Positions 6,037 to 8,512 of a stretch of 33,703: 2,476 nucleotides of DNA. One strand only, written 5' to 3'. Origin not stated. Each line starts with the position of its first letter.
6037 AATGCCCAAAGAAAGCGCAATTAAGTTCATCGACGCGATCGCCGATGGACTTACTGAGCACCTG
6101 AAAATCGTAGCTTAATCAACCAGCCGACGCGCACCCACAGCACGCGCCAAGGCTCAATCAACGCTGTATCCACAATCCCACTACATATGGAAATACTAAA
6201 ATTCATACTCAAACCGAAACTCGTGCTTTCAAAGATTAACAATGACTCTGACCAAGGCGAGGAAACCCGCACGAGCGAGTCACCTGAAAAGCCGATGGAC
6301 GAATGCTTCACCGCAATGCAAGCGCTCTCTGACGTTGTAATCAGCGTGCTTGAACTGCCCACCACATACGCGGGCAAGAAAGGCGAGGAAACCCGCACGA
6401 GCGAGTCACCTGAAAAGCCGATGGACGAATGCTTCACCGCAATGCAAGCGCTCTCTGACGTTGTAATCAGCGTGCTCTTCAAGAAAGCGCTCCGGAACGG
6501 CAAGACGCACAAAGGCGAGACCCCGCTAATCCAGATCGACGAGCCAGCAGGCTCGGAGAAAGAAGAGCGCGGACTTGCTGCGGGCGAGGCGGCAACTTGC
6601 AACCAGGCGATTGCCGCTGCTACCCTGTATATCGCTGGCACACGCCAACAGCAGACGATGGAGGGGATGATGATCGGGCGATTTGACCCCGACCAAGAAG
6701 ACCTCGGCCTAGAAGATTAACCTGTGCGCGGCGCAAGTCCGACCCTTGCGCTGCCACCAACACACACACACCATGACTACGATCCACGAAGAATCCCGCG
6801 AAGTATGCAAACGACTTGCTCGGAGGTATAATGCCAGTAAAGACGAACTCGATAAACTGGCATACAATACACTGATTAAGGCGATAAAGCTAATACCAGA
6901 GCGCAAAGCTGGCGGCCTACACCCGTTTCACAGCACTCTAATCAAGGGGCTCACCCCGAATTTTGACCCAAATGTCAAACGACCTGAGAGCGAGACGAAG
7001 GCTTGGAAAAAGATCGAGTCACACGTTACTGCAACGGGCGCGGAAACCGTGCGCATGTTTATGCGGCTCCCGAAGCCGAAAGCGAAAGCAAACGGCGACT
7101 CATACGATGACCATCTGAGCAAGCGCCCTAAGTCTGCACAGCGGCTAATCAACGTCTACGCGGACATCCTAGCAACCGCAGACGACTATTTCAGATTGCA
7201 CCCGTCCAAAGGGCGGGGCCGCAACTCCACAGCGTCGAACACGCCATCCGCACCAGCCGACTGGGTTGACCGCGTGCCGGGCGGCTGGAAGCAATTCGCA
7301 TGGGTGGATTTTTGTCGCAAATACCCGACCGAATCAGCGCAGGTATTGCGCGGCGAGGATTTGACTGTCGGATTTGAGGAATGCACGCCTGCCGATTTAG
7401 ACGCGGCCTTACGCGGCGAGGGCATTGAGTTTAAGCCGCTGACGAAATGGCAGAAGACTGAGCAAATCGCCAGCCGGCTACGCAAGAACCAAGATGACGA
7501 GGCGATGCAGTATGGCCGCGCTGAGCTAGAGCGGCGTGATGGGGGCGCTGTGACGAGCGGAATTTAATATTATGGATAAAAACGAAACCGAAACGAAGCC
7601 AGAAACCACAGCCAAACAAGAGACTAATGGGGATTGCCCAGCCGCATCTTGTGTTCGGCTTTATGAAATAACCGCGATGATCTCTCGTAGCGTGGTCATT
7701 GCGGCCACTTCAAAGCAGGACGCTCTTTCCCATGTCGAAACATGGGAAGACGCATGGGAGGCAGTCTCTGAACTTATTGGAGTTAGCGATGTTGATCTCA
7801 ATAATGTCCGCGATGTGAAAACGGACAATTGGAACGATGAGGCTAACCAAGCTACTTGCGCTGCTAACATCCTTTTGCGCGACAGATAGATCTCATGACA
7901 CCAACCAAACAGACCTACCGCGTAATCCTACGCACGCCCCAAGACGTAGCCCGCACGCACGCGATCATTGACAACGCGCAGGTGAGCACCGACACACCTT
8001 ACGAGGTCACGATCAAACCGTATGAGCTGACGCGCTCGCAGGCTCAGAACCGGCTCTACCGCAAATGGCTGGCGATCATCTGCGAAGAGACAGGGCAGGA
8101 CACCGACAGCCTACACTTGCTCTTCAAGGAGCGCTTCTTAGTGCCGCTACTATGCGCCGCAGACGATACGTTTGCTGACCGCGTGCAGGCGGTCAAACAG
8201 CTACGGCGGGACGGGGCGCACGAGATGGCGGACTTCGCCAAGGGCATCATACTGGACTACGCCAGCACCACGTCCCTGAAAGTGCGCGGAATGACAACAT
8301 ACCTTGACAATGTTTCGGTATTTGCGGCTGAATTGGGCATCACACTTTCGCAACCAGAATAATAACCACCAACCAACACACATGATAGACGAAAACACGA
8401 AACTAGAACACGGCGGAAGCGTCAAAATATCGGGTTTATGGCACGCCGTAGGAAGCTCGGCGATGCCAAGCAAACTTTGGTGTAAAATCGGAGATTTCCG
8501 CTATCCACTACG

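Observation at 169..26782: Fixed-length 20-nt motif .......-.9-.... ending 0-25 nt before nine start codons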

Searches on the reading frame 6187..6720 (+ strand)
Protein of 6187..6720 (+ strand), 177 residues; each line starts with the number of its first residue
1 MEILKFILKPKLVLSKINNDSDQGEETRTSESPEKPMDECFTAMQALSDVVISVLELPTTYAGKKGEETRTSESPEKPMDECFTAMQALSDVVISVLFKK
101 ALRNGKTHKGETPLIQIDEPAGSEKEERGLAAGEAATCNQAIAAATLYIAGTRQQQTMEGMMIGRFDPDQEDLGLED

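Call 8: search_protein_families(library=pfam, proteins=[window:6187-6720:+], max_evalue=0.01)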
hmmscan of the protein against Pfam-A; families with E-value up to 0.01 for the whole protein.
window:6187-6720:+ (177 aa): 1 family
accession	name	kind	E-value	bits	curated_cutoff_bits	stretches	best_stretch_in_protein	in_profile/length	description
PF17242.7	DUF5315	-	0.0053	17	27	0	28-52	4-28/77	Disordered region of unknown function (DUF5315)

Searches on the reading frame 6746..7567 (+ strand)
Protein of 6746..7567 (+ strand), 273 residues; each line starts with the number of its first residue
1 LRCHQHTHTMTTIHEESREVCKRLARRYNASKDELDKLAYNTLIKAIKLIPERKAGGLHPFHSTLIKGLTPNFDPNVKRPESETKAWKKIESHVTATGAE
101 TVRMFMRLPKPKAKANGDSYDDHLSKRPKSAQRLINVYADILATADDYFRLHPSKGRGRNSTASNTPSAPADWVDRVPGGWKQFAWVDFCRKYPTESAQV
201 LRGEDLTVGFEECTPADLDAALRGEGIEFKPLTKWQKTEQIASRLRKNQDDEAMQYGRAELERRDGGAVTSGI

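Call 8: search_protein_families(library=pfam, proteins=[window:6746-7567:+], max_evalue=0.01)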
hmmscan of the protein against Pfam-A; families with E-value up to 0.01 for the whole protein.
window:6746-7567:+ (273 aa): 0 families

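Call 28: search_protein_families(library=phrogs, proteins=[window:6773-7567:+], max_evalue=0.01)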
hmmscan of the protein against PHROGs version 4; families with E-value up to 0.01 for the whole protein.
window:6773-7567:+ (264 aa): 0 families

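Call 46: search_solved_structures(query=window:6773-7567:+, max_evalue=10)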
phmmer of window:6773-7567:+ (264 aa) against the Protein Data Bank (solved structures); distinct sequences matched with E-value up to 10: 29.
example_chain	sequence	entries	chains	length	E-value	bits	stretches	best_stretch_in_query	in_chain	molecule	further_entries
2r79_A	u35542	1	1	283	0.17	14.7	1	163-242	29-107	Periplasmic binding protein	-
5n6f_A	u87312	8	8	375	1.3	11.9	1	189-248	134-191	Queuine tRNA-ribosyltransferase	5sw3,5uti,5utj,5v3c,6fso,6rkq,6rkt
1wkd_A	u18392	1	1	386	1.3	11.8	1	189-248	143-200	TRNA-GUANINE TRANSGLYCOSYLASE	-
1pxg_A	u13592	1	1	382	1.3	11.8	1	189-248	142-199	Queuine tRNA-ribosyltransferase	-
1y5v_A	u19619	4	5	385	1.3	11.8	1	189-248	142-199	Queuine tRNA-ribosyltransferase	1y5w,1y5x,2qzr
2oko_A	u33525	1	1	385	1.3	11.8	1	189-248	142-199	Queuine tRNA-ribosyltransferase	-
5i00_A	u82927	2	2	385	1.3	11.8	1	189-248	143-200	Queuine tRNA-ribosyltransferase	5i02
6h7c_A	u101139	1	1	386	1.3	11.8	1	189-248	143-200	Queuine tRNA-ribosyltransferase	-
4ipp_A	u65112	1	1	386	1.3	11.8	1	189-248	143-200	Queuine tRNA-ribosyltransferase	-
6ygm_A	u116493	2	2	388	1.3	11.8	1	189-248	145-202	Queuine tRNA-ribosyltransferase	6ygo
1enu_A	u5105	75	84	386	1.3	11.8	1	189-248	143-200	TRNA-GUANINE TRANSGLYCOSYLASE | QUEUINE TRNA-RIBOSYLTRANSFERASE | TRNA-GUANINE-TRANSGLYCOSYLASE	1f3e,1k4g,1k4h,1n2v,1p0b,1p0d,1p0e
2pot_A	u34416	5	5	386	1.3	11.8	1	189-248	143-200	Queuine tRNA-ribosyltransferase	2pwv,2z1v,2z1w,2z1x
4hsh_A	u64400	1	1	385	1.3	11.8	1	189-248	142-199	Queuine tRNA-ribosyltransferase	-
4ghr_A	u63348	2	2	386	1.3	11.8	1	189-248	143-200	Queuine tRNA-ribosyltransferase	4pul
6ygl_A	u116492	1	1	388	1.3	11.8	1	189-248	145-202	Queuine tRNA-ribosyltransferase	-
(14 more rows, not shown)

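Call 63: find_homologous_proteins(query=window:6773-7567:+, max_evalue=0.001)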
Query window:6773-7567:+ (264 aa): 10 proteins with E <= 0.001 among 1260 candidates.
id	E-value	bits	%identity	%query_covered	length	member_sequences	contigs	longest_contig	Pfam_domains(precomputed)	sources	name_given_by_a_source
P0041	5.4e-159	546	90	100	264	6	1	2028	-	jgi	-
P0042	9.5e-157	538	88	100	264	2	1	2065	-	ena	-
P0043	7.7e-153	526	86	100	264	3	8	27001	-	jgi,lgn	-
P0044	3.9e-147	507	84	100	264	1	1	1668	-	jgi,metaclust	metaclust:\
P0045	4.0e-146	504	82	100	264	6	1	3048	-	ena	-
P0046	5.3e-141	487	81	100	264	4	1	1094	-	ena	-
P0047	1.2e-135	469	77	100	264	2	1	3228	-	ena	-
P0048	3.6e-135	468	77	100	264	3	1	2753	-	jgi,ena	-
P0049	1.8e-104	367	64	100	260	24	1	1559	-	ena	-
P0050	1.0e-49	188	40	94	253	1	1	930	-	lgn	-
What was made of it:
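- Tried and rejected: Only 10 shallow homologues were found (call 63).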

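Call 69: predict_structure(alignment_id=A3)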
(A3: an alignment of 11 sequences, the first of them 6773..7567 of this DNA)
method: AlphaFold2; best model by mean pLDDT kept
length: 264 residues; sequences in the alignment: 11
mean_pLDDT: 53.0   pTM: 0.24
mean pLDDT of the five models: 53.0, 49.2, 47.8, 46.9, 46.2
residues with pLDDT >= 90: 0; 70-90: 67; 50-70: 39; < 50: 158
segments of 3 or more residues with pLDDT < 50: 42-118, 124-126, 129-155, 201-205, 217-227, 233-237, 239-241, 243-247, 251-264
pLDDT, mean of each block of 10 residues (from residue 1): 58 82 82 70 40 34 41 38 41 41 45 46 48 46 39 52 79 76 76 74 49 48 47 48 49 40 31
secondary structure, 60 per line:
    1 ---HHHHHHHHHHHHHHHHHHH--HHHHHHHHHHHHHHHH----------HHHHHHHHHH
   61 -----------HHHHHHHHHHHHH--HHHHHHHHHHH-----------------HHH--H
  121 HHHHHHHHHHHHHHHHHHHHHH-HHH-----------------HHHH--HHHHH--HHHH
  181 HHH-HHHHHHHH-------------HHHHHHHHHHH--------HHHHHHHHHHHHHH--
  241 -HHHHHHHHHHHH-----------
elements in order: H4-22 H25-40 H51-60 H72-84 H87-97 H120-142 H164-167 H170-174 H177-183 H185-192 H206-216 H225-238 H242-253
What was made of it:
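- Tried and rejected: The AlphaFold model has pLDDT 53, so no fold search was run on it (call 69).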

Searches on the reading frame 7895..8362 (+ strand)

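Call 45: search_protein_families(library=pfam, proteins=[window:7895-8362:+], max_evalue=0.05)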
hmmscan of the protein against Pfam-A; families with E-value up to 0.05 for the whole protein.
window:7895-8362:+ (155 aa): 2 families
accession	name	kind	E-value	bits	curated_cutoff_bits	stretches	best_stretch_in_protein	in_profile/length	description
PF05772.17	NinB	-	0.00034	20.8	23.8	0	10-62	5-55/131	NinB protein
PF11199.13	DUF2891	-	0.04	13.4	25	1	58-127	107-175/325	Protein of unknown function (DUF2891)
